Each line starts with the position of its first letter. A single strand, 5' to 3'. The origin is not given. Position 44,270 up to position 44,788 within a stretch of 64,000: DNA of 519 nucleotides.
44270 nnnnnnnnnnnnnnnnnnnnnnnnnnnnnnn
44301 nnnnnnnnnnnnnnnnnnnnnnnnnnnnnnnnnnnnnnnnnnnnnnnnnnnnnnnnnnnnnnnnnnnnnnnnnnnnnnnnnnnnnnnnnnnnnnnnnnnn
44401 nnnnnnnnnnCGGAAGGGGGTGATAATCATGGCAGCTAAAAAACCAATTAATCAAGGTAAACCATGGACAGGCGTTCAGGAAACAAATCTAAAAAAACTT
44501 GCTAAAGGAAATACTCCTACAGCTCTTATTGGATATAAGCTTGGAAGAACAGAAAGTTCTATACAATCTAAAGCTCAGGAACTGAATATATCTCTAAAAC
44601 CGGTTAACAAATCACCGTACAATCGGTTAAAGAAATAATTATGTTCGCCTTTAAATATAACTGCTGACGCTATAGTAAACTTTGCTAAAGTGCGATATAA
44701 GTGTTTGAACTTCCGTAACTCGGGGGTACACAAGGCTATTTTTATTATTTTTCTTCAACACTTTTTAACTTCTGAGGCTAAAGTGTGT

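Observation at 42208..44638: LexA-like repressor divergent from a SMODS/CD-NTase + 2TM SLATT-like + small HTH operon (minimal CBASS-like module)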

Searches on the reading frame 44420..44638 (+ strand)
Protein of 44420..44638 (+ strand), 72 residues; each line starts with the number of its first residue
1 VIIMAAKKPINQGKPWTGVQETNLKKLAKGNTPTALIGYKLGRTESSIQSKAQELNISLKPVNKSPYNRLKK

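Call 3: search_protein_families(library=pfam, proteins=[window:44420-44638:+], max_evalue=0.1)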
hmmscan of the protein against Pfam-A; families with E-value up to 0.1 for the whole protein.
window:44420-44638:+ (72 aa): 0 families

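Call 4: search_protein_families(library=padloc, proteins=[window:44420-44638:+], max_evalue=0.1)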
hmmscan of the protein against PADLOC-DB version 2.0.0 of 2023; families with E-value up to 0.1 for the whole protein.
window:44420-44638:+ (72 aa): 0 families

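Call 5: search_protein_families(library=ncbifam, proteins=[window:44420-44638:+], max_evalue=0.1)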
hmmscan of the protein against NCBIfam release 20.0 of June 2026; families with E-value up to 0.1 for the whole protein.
window:44420-44638:+ (72 aa): 0 families

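Call 19: find_homologous_proteins(query=window:44429-44638:+, max_evalue=0.1)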
Query window:44429-44638:+ (69 aa): 82 proteins with E <= 0.1 among 82 candidates.
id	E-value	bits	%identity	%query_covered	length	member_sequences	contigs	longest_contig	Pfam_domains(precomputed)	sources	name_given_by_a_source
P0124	8.0e-37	141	100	100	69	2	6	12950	-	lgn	-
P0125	3.1e-28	114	81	97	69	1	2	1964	-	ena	-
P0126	1.0e-27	113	79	99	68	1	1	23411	-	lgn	-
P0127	6.4e-27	110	78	99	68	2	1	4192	-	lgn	-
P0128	8.0e-27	110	77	100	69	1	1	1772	-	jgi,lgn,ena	-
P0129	1.9e-26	109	77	96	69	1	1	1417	-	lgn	-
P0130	2.4e-26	108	79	96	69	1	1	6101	-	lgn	-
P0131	4.6e-26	107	77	100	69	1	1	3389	-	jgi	jgi:hypothetical protein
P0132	1.0e-25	106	79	96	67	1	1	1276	-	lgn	-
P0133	1.8e-25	106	75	100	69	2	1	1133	-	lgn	-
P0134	2.5e-25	105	75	99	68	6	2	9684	-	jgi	jgi:hypothetical protein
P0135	2.9e-25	105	76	96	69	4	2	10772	-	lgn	-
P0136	4.4e-25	104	74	99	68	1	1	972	-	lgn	-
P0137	7.1e-25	104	77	96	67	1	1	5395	-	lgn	-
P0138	1.3e-24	103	71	100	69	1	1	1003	-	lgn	-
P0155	1.4e-22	96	73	97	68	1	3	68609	-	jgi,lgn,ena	-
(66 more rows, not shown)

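Call 39: find_encoding_contigs(protein=P0126, flank=6000, max_places=3)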
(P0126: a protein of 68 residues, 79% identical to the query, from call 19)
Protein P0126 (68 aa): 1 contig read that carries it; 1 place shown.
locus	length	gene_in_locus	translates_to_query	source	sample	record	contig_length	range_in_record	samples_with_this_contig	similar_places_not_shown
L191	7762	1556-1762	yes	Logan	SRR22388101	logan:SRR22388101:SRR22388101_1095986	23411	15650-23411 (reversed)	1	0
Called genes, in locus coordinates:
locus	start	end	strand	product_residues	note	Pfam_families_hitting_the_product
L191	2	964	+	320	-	?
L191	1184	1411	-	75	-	-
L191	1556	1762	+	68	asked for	-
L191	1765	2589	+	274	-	-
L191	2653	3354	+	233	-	-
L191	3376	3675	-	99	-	PF05154:TM2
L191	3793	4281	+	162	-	PF06414:Zeta_toxin, PF13671:AAA_33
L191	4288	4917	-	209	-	PF01551:Peptidase_M23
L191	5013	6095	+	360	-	PF01872:RibD_C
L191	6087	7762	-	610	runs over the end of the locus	PF01935:DUF87, PF12846:AAA_10, PF19044:P-loop_TraG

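Call 40: find_encoding_contigs(protein=P0155, flank=6000, max_places=3)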
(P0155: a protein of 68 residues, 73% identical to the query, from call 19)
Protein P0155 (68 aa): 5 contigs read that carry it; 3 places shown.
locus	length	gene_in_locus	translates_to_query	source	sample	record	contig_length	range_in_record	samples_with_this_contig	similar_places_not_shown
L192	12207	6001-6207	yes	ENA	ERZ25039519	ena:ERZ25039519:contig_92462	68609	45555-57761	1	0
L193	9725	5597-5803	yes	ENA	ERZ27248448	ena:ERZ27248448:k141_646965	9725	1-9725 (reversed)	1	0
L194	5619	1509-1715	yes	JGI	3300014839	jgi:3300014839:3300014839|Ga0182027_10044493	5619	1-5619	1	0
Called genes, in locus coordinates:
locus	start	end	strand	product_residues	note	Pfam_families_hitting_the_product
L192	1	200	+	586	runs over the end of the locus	PF04313:HSDR_N (weak), PF02384:N6_Mtase, PF07669:Eco57I (weak)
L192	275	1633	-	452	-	PF03237:Terminase_6N (faint), PF17289:Terminase_6C (weak)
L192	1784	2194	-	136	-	-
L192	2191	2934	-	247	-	PF01555:N6_N4_Mtase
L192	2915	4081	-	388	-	PF01555:N6_N4_Mtase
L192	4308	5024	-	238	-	-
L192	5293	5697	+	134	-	PF00717:Peptidase_S24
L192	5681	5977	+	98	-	PF13031:DUF3892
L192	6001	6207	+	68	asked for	-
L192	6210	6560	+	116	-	-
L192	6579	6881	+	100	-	PF21784:Bflower (faint)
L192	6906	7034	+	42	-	-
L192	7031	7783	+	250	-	-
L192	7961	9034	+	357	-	PF10502:Peptidase_S26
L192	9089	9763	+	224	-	-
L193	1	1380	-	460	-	?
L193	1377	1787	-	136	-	-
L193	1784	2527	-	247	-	PF01555:N6_N4_Mtase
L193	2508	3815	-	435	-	PF02195:ParB_N, PF01555:N6_N4_Mtase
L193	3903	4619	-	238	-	-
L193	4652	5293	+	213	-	PF01726:LexA_DNA_bind, PF00717:Peptidase_S24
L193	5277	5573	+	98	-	PF13031:DUF3892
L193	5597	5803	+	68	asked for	-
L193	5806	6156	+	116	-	-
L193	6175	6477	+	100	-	PF21784:Bflower (faint)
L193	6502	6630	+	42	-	-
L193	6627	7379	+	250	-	-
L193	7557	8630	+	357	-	PF10502:Peptidase_S26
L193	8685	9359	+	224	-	-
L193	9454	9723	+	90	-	?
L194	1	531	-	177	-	?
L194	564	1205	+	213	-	PF01726:LexA_DNA_bind, PF00717:Peptidase_S24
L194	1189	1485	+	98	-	PF13031:DUF3892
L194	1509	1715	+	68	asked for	-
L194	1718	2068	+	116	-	-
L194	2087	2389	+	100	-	PF21784:Bflower (faint)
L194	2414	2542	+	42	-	-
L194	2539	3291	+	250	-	-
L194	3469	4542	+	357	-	PF10502:Peptidase_S26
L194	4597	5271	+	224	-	-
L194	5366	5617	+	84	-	?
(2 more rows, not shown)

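Call 54: search_protein_families(library=phrogs, proteins=[window:44429-44638:+, L193:5277-5573:+, L193:5806-6156:+], max_evalue=0.01)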
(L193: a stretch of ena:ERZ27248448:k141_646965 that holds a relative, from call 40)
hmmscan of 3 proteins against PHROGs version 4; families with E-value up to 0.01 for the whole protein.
window:44429-44638:+ (69 aa): 2 families
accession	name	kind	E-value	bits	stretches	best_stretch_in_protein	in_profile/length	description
phrog_323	-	transcription regulation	1.2e-07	32.7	1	9-62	145-198/319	transcriptional regulator, D5-like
phrog_37989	-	unknown function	0.0059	18.1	1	4-54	2-52/82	-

L193:5277-5573:+ (98 aa): 1 family
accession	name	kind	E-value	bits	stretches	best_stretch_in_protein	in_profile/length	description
phrog_8224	-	unknown function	4.4e-08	34.4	1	2-96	2-91/91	-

L193:5806-6156:+ (116 aa): 0 families

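Call 69: find_related_loci(query=A3, collection=viral_contigs, flank=6000)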
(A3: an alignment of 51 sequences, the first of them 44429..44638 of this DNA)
Query A3 (69 aa) in viral_contigs; peptide patterns used: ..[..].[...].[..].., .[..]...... (x = any residue, [..] = any of these).
185 stretches matched a pattern; 64 encode a relative of the query (tblastn E <= 1e-3); 64 distinct loci.
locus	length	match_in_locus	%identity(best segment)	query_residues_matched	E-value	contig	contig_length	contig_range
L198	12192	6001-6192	66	3-66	2e-23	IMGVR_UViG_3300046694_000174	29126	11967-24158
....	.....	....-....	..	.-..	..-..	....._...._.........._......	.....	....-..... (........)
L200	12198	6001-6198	67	3-68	2e-23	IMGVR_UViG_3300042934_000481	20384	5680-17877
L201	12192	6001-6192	66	3-66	3e-23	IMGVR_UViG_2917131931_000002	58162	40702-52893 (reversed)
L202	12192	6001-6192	66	3-66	3e-23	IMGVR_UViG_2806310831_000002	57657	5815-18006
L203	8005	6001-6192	63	3-66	3e-23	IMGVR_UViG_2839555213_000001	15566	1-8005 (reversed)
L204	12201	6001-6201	63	3-69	1e-22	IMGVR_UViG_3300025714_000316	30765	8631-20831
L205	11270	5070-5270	63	3-69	1e-22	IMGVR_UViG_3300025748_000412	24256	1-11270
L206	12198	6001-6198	64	3-68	1e-22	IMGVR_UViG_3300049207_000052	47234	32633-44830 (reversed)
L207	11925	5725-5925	63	3-69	1e-22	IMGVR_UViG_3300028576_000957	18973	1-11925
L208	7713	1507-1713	64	1-69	2e-22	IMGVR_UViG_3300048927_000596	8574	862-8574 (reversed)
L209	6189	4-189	63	3-64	1e-21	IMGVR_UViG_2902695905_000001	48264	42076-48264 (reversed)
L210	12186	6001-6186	63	8-69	1e-21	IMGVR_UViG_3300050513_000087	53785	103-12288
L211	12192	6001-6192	59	3-66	2e-21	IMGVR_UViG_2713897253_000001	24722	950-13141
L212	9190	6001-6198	64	3-68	3e-21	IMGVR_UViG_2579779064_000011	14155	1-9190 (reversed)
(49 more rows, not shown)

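Call 72: predict_structure(alignment_id=A3)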
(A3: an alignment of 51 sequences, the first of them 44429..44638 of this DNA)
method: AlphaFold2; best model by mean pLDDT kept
length: 69 residues; sequences in the alignment: 51
mean_pLDDT: 80.7   pTM: 0.62
mean pLDDT of the five models: 80.7, 80.4, 80.0, 78.2, 77.7
residues with pLDDT >= 90: 31; 70-90: 18; 50-70: 18; < 50: 2
segments of 3 or more residues with pLDDT < 50: none
pLDDT, mean of each block of 10 residues (from residue 1): 62 89 91 90 91 83 56
secondary structure, 60 per line:
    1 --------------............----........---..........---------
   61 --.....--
elements in order: H15-26 H31-38 H42-51 H63-67

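Call 75: fold_search(model_id=the predicted structure, library=pdb)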
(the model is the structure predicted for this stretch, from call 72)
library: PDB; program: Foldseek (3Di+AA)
matches with E <= 10: 301; with E <= 0.001: 0
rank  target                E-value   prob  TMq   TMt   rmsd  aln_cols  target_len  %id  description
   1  8ch6_P                4.2e-01  0.92  0.59  0.13  19.3        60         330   25  Structure of a late-stage activated spliceosome (BAqr) arrested with a dominant-negative Aquarius mutant (state B comp (released 2023-05-10)
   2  1tc3_C                7.5e-01  0.92  0.58  0.77   8.5        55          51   14  TRANSPOSASE TC3A1-65 FROM CAENORHABDITIS ELEGANS (released 1997-11-21)
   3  7qtt_P                8.0e-01  0.84  0.60  0.29  19.4        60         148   25  Structural organization of a late activated human spliceosome (Baqr, core region) (released 2023-05-10)
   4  8i0p_L                9.1e-01  0.96  0.58  0.41   1.3        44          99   27  The cryo-EM structure of human pre-Bact complex (released 2024-07-31)
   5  6qdv_O                1.0e+00  0.95  0.60  0.10   1.4        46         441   26  Human post-catalytic P complex spliceosome (released 2019-02-20)
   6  5j9q_E                1.0e+00  0.25  0.42  0.12   8.7        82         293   22  Crystal structure of the NuA4 core complex (released 2016-10-26)
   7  8c6j_O                1.2e+00  0.93  0.60  0.08   1.4        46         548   26  Human spliceosomal PM5 C* complex (released 2023-07-12)
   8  1je8_E                1.2e+00  0.44  0.44  0.45   9.8        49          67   26  Two-Component response regulator NarL/DNA Complex: DNA Bending Found in a High Affinity Site (released 2002-09-27)
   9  7dvq_L                1.3e+00  0.93  0.60  0.42   1.3        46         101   26  Cryo-EM Structure of the Activated Human Minor Spliceosome (minor Bact Complex) (released 2021-03-31)
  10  6id0_L                1.3e+00  0.93  0.60  0.09   1.3        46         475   26  Cryo-EM structure of a human intron lariat spliceosome prior to Prp43 loaded (ILS1 complex) at 2.9 angstrom resolution (released 2019-03-13)
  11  2din_MODEL_1_A        1.3e+00  0.84  0.57  0.59   2.9        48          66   25  Solution structure of the Myb_DNA-binding domain of human Cell division cycle 5-like protein (released 2007-04-03)
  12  1je8_A                1.3e+00  0.20  0.36  0.37   6.4        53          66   24  Two-Component response regulator NarL/DNA Complex: DNA Bending Found in a High Affinity Site (released 2002-09-27)
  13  5z58_L                1.3e+00  0.63  0.57  0.30  23.9        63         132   25  Cryo-EM structure of a human activated spliceosome (early Bact) at 4.9 angstrom. (released 2018-09-19)
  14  5z56_L                1.3e+00  0.63  0.57  0.12  23.9        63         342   25  cryo-EM structure of a human activated spliceosome (mature Bact) at 5.1 angstrom. (released 2018-09-19)
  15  5yzg_L                1.4e+00  0.91  0.60  0.10   1.3        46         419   26  The Cryo-EM Structure of Human Catalytic Step I Spliceosome (C complex) at 4.1 angstrom resolution (released 2018-08-08)
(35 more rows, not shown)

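Call 80: search_dna_similar(query=window:44429-44638:+, collection=phages, mode=protein, max_rows=15, rows=spread)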
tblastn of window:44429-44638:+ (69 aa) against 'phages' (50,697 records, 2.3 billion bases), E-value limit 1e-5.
Records with a match: 6; places in all: 6; records where one place covers at least 80% of the query: 6.
Best place of each record, by identity: 60-80% 4; <60% 2.
By first word of the organism name: Pseudomonas 6.
By host as written in the record: Pseudomonas syringae CC1557 2; Pseudomonas aeruginosa YMC11/02/R656 2; Pseudomonas aeruginosa 1; Pseudomonas aeruginosa strain 3-38 1.
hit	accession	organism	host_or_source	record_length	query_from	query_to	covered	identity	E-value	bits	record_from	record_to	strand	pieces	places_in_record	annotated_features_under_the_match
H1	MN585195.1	Pseudomonas phage AUS531phi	Pseudomonas aeruginosa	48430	3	68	96%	63.6%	1e-17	80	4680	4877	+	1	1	hypothetical protein (x2)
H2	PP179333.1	Pseudomonas phage Cruim01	Pseudomonas syringae CC1557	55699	3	66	93%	59.4%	4e-17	78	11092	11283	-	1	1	hypothetical protein (x2)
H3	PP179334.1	Pseudomonas phage Aurca01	Pseudomonas syringae CC1557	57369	3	66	93%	59.4%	4e-17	78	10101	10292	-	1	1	hypothetical protein (x2)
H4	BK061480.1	Pseudomonas phage vB_PaeS-D14H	Pseudomonas aeruginosa strain 3-38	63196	8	68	88%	62.3%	2e-17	80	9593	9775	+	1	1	hypothetical protein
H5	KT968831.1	Pseudomonas phage YMC11/02/R656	Pseudomonas aeruginosa YMC11/02/R656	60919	8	68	88%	60.7%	7e-17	78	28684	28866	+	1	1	hypothetical protein (x2)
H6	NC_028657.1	Pseudomonas phage YMC11/02/R656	Pseudomonas aeruginosa YMC11/02/R656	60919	8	68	88%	60.7%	7e-17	78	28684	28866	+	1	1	hypothetical protein (x2)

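Call 81: get_annotated_region(hit=H1, flank=4500)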
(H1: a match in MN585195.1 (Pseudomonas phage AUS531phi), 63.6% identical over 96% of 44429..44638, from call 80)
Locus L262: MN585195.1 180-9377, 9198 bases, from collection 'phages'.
description: Pseudomonas phage AUS531phi, complete genome.
organism: Pseudomonas phage AUS531phi (NCBI taxid 2663264)
taxonomy: Viruses; Duplodnaviria; Heunggongvirae; Uroviricota; Caudoviricetes
host: Pseudomonas aeruginosa; source: -; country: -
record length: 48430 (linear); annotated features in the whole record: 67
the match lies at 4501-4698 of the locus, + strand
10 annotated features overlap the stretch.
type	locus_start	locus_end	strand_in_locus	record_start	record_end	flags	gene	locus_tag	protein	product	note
CDS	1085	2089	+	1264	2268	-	-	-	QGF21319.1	fibronectin type III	-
CDS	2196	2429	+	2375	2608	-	-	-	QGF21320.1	hypothetical protein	-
CDS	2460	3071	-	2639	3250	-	-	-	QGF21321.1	tail assembly protein I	-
CDS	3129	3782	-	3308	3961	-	-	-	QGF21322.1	SPOR superfamily protein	-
CDS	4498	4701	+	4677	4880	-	-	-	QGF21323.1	hypothetical protein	-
CDS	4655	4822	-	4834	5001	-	-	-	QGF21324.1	hypothetical protein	-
CDS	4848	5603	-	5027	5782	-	-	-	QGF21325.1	tail assembly protein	tail assembly protein, Hydrolase Nlp/P60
CDS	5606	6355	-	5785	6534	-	-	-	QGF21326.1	minor tail protein L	minor tail protein L, gp18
CDS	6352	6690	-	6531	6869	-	-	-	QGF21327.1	minor tail protein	-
CDS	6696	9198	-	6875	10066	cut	-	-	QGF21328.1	tail length tape-measure protein 1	-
